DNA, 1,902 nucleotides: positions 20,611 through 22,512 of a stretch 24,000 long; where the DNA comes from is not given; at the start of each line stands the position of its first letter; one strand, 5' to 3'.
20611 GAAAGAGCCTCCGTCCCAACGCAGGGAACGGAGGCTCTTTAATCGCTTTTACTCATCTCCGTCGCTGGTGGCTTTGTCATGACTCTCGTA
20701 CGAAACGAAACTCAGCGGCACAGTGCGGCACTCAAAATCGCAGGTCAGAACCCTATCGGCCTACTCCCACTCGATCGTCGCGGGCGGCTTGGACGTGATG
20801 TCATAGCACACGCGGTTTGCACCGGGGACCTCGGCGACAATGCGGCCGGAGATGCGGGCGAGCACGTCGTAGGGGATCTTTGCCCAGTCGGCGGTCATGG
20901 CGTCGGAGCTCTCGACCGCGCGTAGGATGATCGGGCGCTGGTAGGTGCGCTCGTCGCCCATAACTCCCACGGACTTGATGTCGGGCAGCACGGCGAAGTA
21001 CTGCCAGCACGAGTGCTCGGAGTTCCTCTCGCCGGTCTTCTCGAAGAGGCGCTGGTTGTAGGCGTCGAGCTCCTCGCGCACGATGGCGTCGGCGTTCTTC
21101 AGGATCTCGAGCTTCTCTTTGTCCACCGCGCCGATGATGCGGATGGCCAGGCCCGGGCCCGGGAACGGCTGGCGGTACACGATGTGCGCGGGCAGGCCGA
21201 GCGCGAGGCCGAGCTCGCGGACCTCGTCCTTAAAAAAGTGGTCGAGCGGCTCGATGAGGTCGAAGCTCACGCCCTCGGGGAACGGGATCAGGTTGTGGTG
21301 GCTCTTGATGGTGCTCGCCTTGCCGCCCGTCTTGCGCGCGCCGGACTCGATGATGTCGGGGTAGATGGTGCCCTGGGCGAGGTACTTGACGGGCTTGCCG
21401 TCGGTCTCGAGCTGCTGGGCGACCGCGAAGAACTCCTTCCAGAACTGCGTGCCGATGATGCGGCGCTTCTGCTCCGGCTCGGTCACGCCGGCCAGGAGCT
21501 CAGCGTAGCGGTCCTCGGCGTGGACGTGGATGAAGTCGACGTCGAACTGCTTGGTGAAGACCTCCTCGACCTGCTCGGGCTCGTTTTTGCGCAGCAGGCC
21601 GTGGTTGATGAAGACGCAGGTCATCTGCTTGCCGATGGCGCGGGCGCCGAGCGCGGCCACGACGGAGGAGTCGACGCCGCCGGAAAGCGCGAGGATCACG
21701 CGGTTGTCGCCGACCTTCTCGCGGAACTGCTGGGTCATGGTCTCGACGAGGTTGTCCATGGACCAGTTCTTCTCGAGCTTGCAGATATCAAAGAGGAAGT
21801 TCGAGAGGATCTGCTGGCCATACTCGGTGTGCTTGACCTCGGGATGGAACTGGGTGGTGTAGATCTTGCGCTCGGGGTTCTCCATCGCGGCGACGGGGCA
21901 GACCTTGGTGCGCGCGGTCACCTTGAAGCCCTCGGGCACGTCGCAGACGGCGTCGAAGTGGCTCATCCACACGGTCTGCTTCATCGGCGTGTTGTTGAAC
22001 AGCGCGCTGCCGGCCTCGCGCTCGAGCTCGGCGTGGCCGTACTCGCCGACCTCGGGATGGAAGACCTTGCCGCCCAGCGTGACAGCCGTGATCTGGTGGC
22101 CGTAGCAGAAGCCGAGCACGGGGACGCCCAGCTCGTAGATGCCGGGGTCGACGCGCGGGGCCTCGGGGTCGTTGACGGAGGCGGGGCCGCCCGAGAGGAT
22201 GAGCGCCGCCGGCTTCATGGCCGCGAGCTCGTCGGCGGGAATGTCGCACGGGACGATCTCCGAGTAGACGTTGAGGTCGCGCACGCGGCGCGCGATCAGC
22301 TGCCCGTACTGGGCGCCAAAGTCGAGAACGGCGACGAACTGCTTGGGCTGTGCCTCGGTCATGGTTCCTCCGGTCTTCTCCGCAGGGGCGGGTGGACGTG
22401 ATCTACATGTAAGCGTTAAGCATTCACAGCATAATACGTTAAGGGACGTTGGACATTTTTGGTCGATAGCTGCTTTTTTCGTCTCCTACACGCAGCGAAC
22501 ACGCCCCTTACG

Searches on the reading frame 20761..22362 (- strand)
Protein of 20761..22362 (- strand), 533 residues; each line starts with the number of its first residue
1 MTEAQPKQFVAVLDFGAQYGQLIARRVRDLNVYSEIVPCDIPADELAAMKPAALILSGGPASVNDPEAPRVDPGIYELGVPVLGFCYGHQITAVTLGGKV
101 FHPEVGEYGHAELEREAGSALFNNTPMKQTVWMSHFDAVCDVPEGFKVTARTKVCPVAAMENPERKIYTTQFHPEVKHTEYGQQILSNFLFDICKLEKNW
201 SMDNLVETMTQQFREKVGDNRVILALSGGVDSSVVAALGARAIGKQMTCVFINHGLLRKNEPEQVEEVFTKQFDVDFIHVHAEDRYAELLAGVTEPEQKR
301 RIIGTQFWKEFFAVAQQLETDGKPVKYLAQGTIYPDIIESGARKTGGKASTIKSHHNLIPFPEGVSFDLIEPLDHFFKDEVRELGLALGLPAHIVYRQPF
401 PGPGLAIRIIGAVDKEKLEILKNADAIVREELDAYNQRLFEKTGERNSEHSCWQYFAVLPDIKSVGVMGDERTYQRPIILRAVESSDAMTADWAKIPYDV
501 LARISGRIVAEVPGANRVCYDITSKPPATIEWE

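Call 11: search_protein_families(library=pfam, proteins=[window:20761-22362:-], max_evalue=0.01)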
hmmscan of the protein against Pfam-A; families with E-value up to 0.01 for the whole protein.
window:20761-22362:- (533 aa): 8 families
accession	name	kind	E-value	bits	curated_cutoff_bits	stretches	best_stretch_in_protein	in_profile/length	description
PF00117.34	GATase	-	1.3e-43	149.3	22.8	1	12-192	2-189/190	Glutamine amidotransferase class-I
PF00958.27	GMP_synt_C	-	9.1e-42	141.5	27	1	445-532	5-92/92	GMP synthase C terminal domain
PF02540.23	NAD_synthase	-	9.2e-11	41.8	21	1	205-289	5-88/242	NAD synthase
PF07722.19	Peptidase_C26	-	2.5e-08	34.4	20.5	1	76-175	102-219/219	Peptidase C26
PF03054.22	tRNA_Me_trans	-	0.00027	21.1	20.6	1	221-255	2-35/202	tRNA methyl transferase HUP domain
PF00733.27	Asn_synthase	-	0.00042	20.5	21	1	217-254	15-52/354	Asparagine synthase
PF06508.19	QueC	-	0.0027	17.7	22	0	222-280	2-58/210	Queuosine biosynthesis protein QueC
PF01171.26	ATP_bind_3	-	0.0066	16.6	27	0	222-264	2-48/182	PP-loop family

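Call 19: find_encoding_contigs(protein=window:20761-22362:-, flank=10000, max_places=10)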
Protein window:20761-22362:- (533 aa): 24 contigs read that carry it; 10 places shown.
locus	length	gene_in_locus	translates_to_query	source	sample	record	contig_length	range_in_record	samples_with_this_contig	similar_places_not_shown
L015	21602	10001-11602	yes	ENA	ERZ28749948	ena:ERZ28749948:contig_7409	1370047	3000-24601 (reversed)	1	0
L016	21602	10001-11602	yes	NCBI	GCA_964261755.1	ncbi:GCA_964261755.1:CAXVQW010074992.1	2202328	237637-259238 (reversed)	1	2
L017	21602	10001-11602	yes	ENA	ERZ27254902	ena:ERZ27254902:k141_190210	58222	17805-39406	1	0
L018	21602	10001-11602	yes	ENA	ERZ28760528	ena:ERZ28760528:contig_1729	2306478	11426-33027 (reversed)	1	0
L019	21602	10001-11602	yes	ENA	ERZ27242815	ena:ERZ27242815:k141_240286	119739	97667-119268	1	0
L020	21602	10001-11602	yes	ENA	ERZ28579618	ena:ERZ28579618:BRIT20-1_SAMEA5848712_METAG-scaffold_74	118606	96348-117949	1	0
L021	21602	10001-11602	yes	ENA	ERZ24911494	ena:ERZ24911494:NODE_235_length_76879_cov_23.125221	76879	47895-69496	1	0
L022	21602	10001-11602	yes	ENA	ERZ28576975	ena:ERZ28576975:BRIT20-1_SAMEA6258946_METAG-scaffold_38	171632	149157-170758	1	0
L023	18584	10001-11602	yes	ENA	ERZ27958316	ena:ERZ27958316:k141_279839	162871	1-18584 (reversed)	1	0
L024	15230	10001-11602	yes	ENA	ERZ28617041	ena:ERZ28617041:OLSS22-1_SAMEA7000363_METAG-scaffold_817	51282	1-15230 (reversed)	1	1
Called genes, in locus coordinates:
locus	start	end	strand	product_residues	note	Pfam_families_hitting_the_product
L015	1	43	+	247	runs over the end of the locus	PF01797:Y1_Tnp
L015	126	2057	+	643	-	PF00795:CN_hydrolase, PF02540:NAD_synthase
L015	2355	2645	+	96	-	PF00166:Cpn10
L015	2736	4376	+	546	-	PF00118:Cpn60_TCP1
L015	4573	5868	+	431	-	PF13183:Fer4_8 (faint), PF12837:Fer4_6 (faint), PF13237:Fer4_10 (faint), PF00037:Fer4 (faint), PF12838:Fer4_7 (weak), PF13187:Fer4_9 (faint), PF25160:LdpA_Fe-S-bd (weak), PF12838:Fer4_7 (weak), +2 more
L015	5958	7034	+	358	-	PF01926:MMR_HSR1, PF02421:FeoB_N (weak), PF06071:YchF-GTPase_C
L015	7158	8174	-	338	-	PF13354:Beta-lactamase2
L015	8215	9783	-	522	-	PF03816:LytR_cpsA_psr, PF13399:LytR_C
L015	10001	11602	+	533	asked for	PF00117:GATase, PF07722:Peptidase_C26, PF02540:NAD_synthase (weak), PF00958:GMP_synt_C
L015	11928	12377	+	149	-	-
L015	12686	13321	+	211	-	PF06445:GyrI-like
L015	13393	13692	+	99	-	PF00512:HisKA (weak)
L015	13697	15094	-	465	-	PF00512:HisKA, PF13581:HATPase_c_2 (weak), PF02518:HATPase_c, PF13589:HATPase_c_3 (weak)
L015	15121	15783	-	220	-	PF00072:Response_reg, PF00486:Trans_reg_C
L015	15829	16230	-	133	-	-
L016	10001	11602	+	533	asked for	PF00117:GATase, PF07722:Peptidase_C26, PF02540:NAD_synthase (weak), PF00958:GMP_synt_C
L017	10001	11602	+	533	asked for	PF00117:GATase, PF07722:Peptidase_C26, PF02540:NAD_synthase (weak), PF00958:GMP_synt_C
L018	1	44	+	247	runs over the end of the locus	PF01797:Y1_Tnp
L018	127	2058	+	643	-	PF00795:CN_hydrolase, PF02540:NAD_synthase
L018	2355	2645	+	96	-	PF00166:Cpn10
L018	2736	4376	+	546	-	PF00118:Cpn60_TCP1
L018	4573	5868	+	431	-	PF13183:Fer4_8 (faint), PF12837:Fer4_6 (faint), PF13237:Fer4_10 (faint), PF00037:Fer4 (faint), PF12838:Fer4_7 (weak), PF13187:Fer4_9 (faint), PF25160:LdpA_Fe-S-bd (weak), PF12838:Fer4_7 (weak), +2 more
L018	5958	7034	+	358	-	PF01926:MMR_HSR1, PF02421:FeoB_N (weak), PF06071:YchF-GTPase_C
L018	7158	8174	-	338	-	PF13354:Beta-lactamase2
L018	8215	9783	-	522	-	PF03816:LytR_cpsA_psr, PF13399:LytR_C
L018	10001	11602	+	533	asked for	PF00117:GATase, PF07722:Peptidase_C26, PF02540:NAD_synthase (weak), PF00958:GMP_synt_C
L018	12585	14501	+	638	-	PF00009:GTP_EFTU, PF01926:MMR_HSR1 (weak), PF22042:EF-G_D2 (weak), PF14492:EFG_III, PF03764:EFG_IV, PF00679:EFG_C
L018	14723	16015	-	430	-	PF13384:HTH_23 (faint), PF13518:HTH_28 (faint), PF13936:HTH_38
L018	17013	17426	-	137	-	PF12844:HTH_19 (weak), PF13560:HTH_31, PF01381:HTH_3, PF13443:HTH_26 (weak)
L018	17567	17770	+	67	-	-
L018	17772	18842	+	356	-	PF14657:Arm-DNA-bind_4 (weak), PF14659:Phage_int_SAM_3, PF00589:Phage_integrase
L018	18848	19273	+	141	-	PF21983:NikA-like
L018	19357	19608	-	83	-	-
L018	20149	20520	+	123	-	PF02021:UPF0102 (weak)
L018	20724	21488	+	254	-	PF00142:Fer4_NifH (weak), PF01656:CbiA, PF02374:ArsA_ATPase (weak), PF06564:CBP_BcsQ (faint), PF09140:MipZ, PF10609:ParA (weak), PF13614:AAA_31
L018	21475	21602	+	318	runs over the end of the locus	PF02195:ParB_N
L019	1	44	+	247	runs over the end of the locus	PF01797:Y1_Tnp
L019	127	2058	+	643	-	PF00795:CN_hydrolase, PF02540:NAD_synthase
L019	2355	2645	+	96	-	PF00166:Cpn10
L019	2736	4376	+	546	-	PF00118:Cpn60_TCP1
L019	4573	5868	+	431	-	PF13183:Fer4_8 (faint), PF12837:Fer4_6 (faint), PF13237:Fer4_10 (faint), PF00037:Fer4 (faint), PF12838:Fer4_7 (weak), PF13187:Fer4_9 (faint), PF25160:LdpA_Fe-S-bd (weak), PF12838:Fer4_7 (weak), +2 more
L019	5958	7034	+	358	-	PF01926:MMR_HSR1, PF02421:FeoB_N (weak), PF06071:YchF-GTPase_C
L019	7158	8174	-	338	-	PF13354:Beta-lactamase2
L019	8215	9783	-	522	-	PF03816:LytR_cpsA_psr, PF13399:LytR_C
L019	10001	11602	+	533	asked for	PF00117:GATase, PF07722:Peptidase_C26, PF02540:NAD_synthase (weak), PF00958:GMP_synt_C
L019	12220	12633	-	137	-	PF12844:HTH_19 (weak), PF13560:HTH_31, PF01381:HTH_3, PF13443:HTH_26 (faint)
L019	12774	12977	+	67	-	-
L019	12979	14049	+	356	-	PF14657:Arm-DNA-bind_4 (weak), PF14659:Phage_int_SAM_3, PF00589:Phage_integrase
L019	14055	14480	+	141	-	PF21983:NikA-like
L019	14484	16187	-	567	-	PF03235:GmrSD_N, PF07510:GmrSD_C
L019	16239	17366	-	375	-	PF14022:DUF4238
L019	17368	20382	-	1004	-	PF04851:ResIII, PF19778:RE_endonuc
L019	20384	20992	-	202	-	-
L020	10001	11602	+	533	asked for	PF00117:GATase, PF07722:Peptidase_C26, PF02540:NAD_synthase (weak), PF00958:GMP_synt_C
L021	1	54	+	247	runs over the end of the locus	PF01797:Y1_Tnp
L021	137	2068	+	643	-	PF00795:CN_hydrolase, PF02540:NAD_synthase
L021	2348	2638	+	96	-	PF00166:Cpn10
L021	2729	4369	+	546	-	PF00118:Cpn60_TCP1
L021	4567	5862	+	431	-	PF12837:Fer4_6 (faint), PF13183:Fer4_8 (faint), PF13237:Fer4_10 (faint), PF00037:Fer4 (faint), PF12838:Fer4_7 (weak), PF13187:Fer4_9 (faint), PF25160:LdpA_Fe-S-bd (weak), PF12838:Fer4_7 (weak), +2 more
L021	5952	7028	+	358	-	PF01926:MMR_HSR1, PF02421:FeoB_N (weak), PF06071:YchF-GTPase_C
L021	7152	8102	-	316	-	PF13354:Beta-lactamase2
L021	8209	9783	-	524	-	PF03816:LytR_cpsA_psr, PF13399:LytR_C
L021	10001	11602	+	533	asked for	PF00117:GATase, PF07722:Peptidase_C26, PF02540:NAD_synthase (weak), PF00958:GMP_synt_C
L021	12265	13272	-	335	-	PF13481:AAA_25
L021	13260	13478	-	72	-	-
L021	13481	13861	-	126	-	PF21983:NikA-like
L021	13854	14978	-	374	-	PF14657:Arm-DNA-bind_4, PF14659:Phage_int_SAM_3, PF00589:Phage_integrase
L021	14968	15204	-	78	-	-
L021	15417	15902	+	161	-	PF13560:HTH_31, PF01381:HTH_3, PF12844:HTH_19 (weak)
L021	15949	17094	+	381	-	PF02037:SAP, PF12949:HeH (weak)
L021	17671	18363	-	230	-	PF12682:Flavodoxin_4, PF12724:Flavodoxin_5 (faint)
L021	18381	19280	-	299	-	PF00248:Aldo_ket_red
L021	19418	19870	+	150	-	PF00376:MerR (weak), PF13411:MerR_1, PF09278:MerR-DNA-bind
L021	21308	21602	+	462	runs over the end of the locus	PF04326:SLFN_AlbA_2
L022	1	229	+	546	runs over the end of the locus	PF00118:Cpn60_TCP1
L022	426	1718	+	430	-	PF13183:Fer4_8 (faint), PF12837:Fer4_6 (faint), PF13237:Fer4_10 (faint), PF00037:Fer4 (faint), PF12838:Fer4_7 (weak), PF13187:Fer4_9 (faint), PF25160:LdpA_Fe-S-bd (weak), PF12838:Fer4_7 (weak), +2 more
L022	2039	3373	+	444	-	PF02056:Glyco_hydro_4, PF11975:Glyco_hydro_4C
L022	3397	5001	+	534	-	PF02378:PTS_EIIC, PF00367:PTS_EIIB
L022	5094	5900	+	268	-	PF01418:HTH_6, PF01380:SIS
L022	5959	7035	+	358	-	PF01926:MMR_HSR1, PF02421:FeoB_N (weak), PF06071:YchF-GTPase_C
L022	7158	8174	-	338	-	PF13354:Beta-lactamase2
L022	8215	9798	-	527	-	PF03816:LytR_cpsA_psr, PF13399:LytR_C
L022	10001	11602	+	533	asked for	PF00117:GATase, PF07722:Peptidase_C26, PF02540:NAD_synthase (weak), PF00958:GMP_synt_C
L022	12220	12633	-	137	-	PF12844:HTH_19 (weak), PF13560:HTH_31, PF01381:HTH_3, PF13443:HTH_26 (weak)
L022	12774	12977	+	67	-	-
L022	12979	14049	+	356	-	PF14657:Arm-DNA-bind_4 (weak), PF14659:Phage_int_SAM_3, PF00589:Phage_integrase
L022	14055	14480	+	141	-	PF21983:NikA-like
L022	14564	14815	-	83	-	-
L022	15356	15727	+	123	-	PF02021:UPF0102 (weak)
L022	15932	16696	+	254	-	PF00142:Fer4_NifH (weak), PF01656:CbiA, PF02374:ArsA_ATPase (weak), PF09140:MipZ, PF10609:ParA (weak), PF13614:AAA_31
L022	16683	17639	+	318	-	PF02195:ParB_N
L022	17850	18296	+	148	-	PF21983:NikA-like (faint)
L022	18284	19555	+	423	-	PF03432:Relaxase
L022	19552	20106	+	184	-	-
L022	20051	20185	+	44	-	-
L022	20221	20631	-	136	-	-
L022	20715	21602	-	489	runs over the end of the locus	PF00005:ABC_tran (weak), PF02463:SMC_N (faint), PF13175:AAA_15 (faint), PF13476:AAA_23 (faint), PF13555:AAA_29 (faint), PF00004:AAA (faint), PF12848:ABC_tran_Xtn, PF00005:ABC_tran, +2 more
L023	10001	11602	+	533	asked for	PF00117:GATase, PF07722:Peptidase_C26, PF02540:NAD_synthase (weak), PF00958:GMP_synt_C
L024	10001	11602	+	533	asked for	PF00117:GATase, PF07722:Peptidase_C26, PF02540:NAD_synthase (weak), PF00958:GMP_synt_C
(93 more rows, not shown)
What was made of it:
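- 20761..22362 (-): guaA (GMP synthase), the integration target. call 11 (GATase, GMP_synt_C), call 19
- On Integron attC cassette: The integrase is of the phage/Tn916 type with an arm-binding domain (call 19).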

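Call 49: search_solved_structures(query=L019:12979-14049:+, max_evalue=0.01, show_alignments=0)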
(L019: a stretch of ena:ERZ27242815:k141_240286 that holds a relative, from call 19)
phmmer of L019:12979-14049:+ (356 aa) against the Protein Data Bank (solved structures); distinct sequences matched with E-value up to 0.01: 10.
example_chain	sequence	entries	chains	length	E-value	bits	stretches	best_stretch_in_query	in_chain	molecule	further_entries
3nkh_A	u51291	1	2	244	1.3e-06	31.5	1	198-349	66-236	Integrase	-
5hxy_A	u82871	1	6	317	2.6e-06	30.5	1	61-347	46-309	Tyrosine recombinase XerA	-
2a3v_A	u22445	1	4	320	5.2e-05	26.2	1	281-341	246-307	site-specific recombinase IntI4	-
5dcf_A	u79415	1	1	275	0.00024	24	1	183-341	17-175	Tyrosine recombinase XerD,DNA translocase FtsK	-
5jjv_A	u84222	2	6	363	0.0003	23.6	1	194-349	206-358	Tyrosine recombinase XerH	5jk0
1a0p_A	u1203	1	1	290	0.00031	23.6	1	183-340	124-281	SITE-SPECIFIC RECOMBINASE XERD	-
6en0_A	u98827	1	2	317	0.0011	21.9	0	186-252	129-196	Int protein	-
6emy_A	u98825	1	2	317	0.0018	21.1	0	186-252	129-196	Int protein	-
6emz_A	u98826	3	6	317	0.0028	20.5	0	186-252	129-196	Int protein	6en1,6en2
1aih_A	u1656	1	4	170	0.0056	19.5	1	300-344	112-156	HP1 INTEGRASE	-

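Call 50: search_solved_structures(query=L019:12774-12977:+, max_evalue=10, show_alignments=2)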
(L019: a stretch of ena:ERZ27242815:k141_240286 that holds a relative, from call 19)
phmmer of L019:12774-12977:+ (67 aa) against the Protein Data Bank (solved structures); distinct sequences matched with E-value up to 10: 7.
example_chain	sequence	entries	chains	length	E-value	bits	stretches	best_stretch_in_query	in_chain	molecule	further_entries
3b9p_A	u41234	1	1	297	0.77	13.7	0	5-40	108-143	CG5977-PA, isoform A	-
6p12_B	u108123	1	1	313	0.9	13.5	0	5-40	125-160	Drosophila melanogaster Spastin AAA domain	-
6p11_B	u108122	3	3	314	0.9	13.5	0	5-40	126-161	Drosophila melanogaster Spastin AAA domain | Spastin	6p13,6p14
6nyv_B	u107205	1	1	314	0.9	13.5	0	5-40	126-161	Spastin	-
6nyw_B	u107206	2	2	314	0.91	13.4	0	5-40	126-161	Spastin | Drosophila melanogaster Spastin AAA domain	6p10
3wfo_A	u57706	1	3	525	2.2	12.3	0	12-49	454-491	Poly A polymerase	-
9sa3_A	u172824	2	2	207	7.8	10.5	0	11-58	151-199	Apolipoprotein E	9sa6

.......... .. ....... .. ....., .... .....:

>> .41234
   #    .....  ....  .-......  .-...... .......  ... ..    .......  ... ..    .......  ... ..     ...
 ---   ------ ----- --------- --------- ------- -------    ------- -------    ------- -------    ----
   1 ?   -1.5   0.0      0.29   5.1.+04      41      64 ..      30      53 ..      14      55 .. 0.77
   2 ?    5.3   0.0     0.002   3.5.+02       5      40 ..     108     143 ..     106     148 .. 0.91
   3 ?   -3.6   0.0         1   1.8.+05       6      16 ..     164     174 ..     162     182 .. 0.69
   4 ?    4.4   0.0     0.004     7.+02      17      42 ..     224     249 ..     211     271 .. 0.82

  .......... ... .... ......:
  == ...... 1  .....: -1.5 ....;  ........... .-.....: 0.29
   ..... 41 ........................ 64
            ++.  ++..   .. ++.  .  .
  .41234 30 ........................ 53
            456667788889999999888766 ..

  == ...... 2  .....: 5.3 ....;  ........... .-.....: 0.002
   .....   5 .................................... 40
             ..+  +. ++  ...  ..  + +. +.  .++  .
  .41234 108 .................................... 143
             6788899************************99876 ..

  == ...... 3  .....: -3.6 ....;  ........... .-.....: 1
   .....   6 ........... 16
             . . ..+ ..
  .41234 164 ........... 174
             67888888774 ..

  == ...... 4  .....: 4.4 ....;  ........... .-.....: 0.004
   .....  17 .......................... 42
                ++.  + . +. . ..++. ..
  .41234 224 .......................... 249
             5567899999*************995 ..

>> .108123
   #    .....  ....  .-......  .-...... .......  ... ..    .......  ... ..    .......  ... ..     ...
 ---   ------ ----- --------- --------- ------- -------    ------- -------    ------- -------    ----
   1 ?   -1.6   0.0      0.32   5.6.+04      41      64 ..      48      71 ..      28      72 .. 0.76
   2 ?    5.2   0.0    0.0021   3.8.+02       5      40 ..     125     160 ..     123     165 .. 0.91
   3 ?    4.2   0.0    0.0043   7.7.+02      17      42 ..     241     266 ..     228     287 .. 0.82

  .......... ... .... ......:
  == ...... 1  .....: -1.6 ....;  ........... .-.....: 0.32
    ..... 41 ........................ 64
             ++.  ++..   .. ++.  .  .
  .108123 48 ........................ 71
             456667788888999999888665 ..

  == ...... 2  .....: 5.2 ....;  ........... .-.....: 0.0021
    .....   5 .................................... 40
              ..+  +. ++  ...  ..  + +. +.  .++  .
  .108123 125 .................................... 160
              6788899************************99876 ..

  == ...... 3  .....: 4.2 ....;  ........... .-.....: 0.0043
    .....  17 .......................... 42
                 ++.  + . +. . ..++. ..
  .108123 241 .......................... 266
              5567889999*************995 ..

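Call 51: search_protein_families(library=pfam, proteins=[L019:12774-12977:+, L021:14968-15204:-, L021:13260-13478:-, L019:14055-14480:+, L022:14564-14815:-, L022:19552-20106:+, L022:17850-18296:+, L022:20221-20631:-], max_evalue=1)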
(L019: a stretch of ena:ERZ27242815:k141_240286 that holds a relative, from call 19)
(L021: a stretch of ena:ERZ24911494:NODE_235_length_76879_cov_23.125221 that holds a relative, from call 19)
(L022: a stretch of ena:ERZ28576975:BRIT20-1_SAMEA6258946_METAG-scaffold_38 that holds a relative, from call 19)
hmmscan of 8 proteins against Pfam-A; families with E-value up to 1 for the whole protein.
L019:12774-12977:+ (67 aa): 3 families
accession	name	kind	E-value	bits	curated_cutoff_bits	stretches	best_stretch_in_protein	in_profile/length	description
PF12728.13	HTH_17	-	0.0014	19.3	27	1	13-36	1-24/51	Helix-turn-helix domain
PF01191.24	RNA_pol_Rpb5_C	-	0.068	13.4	23.5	1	7-39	31-63/73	RNA polymerase Rpb5, C-terminal domain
PF01978.25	TrmB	-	0.12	12.6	25.6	1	14-37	23-46/68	Sugar-specific transcriptional regulator TrmB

L021:14968-15204:- (78 aa): 7 families
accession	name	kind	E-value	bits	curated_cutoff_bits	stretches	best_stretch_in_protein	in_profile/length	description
PF08279.18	HTH_11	-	0.0073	16.6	25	1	9-33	19-43/55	HTH domain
PF12728.13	HTH_17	-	0.012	16.3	27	1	7-28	3-24/51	Helix-turn-helix domain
PF01978.25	TrmB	-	0.014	15.7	25.6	1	8-30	25-47/68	Sugar-specific transcriptional regulator TrmB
PF13518.12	HTH_28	-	0.05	14.1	25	1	8-31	15-38/52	Helix-turn-helix domain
PF13384.12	HTH_23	-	0.053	13.8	24.6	1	7-31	19-43/50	Homeodomain-like domain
PF08280.17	HTH_Mga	-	0.23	11.9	23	1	5-31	19-45/59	M protein trans-acting positive regulator (MGA) HTH domain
PF03297.21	Ribosomal_S25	-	0.24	12.1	28.8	1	2-32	53-83/101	S25 ribosomal protein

L021:13260-13478:- (72 aa): 0 families

L019:14055-14480:+ (141 aa): 6 families
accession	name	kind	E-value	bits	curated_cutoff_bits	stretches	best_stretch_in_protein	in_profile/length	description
PF21983.2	NikA-like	-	1.1e-11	45.1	27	1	8-63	1-56/72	Mobilization protein NikA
PF15484.11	DUF4642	-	0.011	16.4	27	1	7-71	8-74/159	Domain of unknown function (DUF4642)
PF01450.25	KARI_C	-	0.032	15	29.1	1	13-81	39-107/144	Ketol-acid reductoisomerase, C-terminal domain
PF08681.18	TacA1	-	0.039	14.4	21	1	14-45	2-33/80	Antitoxin TacA 1-like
PF12471.13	GTP_CH_N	-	0.068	13.3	25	1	22-74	92-141/193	GTP cyclohydrolase N terminal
PF09386.16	ParD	-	0.14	13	27.3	1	18-88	8-74/80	Antitoxin ParD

L022:14564-14815:- (83 aa): 0 families

L022:19552-20106:+ (184 aa): 1 family
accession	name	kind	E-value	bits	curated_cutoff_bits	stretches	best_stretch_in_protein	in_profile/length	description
PF22858.2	DUF7016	-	0.0059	17.1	27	1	105-134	37-66/68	Domain of unknown function (DUF7016)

L022:17850-18296:+ (148 aa): 4 families
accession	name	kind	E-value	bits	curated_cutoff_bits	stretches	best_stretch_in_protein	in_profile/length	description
PF21983.2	NikA-like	-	6.9e-07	29.8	27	1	11-44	3-36/72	Mobilization protein NikA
PF19817.4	DUF6300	-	0.047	14.2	27.8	0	87-121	54-88/110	Family of unknown function (DUF6300)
PF25559.1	DUF7931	-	0.091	12.9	27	1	66-110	17-60/149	Domain of unknown function (DUF7931)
PF21834.1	DUF6894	-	0.36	11.4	24.1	0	113-144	15-46/69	Domain of unknown function (DUF6894)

L022:20221-20631:- (136 aa): 1 family
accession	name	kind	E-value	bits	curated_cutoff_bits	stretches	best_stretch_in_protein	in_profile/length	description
PF17708.6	Gasdermin_C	-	0.1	13.1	36.3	1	21-71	26-74/172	Gasdermin PUB domain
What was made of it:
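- A NikA-like gene follows int in every integrase-bearing relative, and a second one precedes the relaxase (calls 19, 51).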

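Call 53: find_related_loci(query=L022:18284-19555:+, collection=metagenome_contigs, flank=10000)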
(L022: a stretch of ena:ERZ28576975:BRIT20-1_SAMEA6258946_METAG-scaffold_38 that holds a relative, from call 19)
Query L022:18284-19555:+ (423 aa) in metagenome_contigs; peptide patterns used: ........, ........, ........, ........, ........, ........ (x = any residue, [..] = any of these).
245 stretches matched a pattern; 111 encode a relative of the query (tblastn E <= 1e-3); the best 80 are kept; 80 distinct loci.
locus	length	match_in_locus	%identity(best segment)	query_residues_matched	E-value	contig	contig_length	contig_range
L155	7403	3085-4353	100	1-423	0e+0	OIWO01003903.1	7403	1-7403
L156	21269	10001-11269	100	1-423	0e+0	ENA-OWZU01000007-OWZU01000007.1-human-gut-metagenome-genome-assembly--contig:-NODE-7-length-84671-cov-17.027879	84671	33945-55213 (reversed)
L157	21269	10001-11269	99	1-423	0e+0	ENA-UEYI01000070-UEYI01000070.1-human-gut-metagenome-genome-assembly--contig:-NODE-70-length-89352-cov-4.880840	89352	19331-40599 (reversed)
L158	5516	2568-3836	100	1-423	0e+0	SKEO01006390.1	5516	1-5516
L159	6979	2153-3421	100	1-423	0e+0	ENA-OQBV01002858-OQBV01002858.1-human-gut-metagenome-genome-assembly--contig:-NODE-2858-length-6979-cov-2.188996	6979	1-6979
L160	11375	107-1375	98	1-423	0e+0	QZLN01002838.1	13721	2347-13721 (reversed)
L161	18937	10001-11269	96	1-423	0e+0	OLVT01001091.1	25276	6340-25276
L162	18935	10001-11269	96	1-423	0e+0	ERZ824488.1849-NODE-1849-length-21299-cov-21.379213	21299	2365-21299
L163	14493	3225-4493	97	1-423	0e+0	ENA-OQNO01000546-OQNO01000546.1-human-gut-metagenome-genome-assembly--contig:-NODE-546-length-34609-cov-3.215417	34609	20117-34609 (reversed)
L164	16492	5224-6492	96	1-423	0e+0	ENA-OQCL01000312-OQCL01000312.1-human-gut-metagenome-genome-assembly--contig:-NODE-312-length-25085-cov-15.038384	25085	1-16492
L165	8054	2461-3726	95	1-421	0e+0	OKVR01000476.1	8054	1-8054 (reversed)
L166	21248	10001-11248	94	1-416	0e+0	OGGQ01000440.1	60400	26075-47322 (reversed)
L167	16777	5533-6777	94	1-415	0e+0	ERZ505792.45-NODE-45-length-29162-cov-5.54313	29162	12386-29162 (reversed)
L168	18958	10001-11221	95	1-407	0e+0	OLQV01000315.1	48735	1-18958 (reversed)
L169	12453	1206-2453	94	1-416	0e+0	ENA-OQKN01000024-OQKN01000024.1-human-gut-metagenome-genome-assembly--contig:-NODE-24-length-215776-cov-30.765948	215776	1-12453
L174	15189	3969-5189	95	1-407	0e+0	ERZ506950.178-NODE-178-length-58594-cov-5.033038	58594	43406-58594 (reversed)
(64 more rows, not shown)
